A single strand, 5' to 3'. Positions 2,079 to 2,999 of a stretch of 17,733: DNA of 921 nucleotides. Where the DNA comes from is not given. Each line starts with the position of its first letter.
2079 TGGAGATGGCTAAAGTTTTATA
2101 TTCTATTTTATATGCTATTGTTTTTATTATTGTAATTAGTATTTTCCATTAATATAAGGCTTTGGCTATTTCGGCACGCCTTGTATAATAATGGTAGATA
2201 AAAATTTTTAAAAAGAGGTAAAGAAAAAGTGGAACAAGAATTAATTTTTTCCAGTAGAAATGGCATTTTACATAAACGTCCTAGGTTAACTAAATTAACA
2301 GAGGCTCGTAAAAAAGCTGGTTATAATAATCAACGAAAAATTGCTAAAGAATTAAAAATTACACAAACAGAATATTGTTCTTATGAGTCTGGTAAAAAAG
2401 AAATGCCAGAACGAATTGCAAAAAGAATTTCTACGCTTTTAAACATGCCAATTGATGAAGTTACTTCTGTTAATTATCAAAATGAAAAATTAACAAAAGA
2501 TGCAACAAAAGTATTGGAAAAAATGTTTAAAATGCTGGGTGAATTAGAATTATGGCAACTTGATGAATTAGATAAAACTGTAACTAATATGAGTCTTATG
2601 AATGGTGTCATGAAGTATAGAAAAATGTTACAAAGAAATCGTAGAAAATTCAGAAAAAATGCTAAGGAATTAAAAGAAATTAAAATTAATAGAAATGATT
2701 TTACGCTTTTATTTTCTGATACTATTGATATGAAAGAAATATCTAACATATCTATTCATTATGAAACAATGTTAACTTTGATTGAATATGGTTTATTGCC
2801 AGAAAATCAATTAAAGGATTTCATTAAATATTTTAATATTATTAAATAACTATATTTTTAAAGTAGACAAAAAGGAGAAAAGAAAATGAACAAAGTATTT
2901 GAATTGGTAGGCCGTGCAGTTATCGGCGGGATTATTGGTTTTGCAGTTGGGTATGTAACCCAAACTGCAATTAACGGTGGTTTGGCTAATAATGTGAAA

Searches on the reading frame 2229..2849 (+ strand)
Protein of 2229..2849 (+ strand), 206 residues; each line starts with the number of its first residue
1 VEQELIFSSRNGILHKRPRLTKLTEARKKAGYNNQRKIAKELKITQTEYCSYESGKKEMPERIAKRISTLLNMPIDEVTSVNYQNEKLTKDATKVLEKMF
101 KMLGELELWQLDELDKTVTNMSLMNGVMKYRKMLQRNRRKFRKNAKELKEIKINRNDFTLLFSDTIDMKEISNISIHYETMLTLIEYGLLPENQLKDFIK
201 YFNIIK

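Call 14: search_protein_families(library=pfam, proteins=[window:2229-2849:+], max_evalue=0.01)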
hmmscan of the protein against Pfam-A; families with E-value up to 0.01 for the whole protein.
window:2229-2849:+ (206 aa): 2 families
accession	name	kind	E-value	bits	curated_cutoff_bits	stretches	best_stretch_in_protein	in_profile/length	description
PF12844.13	HTH_19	-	1.1e-07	32.1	30.2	1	22-77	3-57/64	Helix-turn-helix domain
PF01381.28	HTH_3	-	5.6e-05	23.5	23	1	25-77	3-54/55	Helix-turn-helix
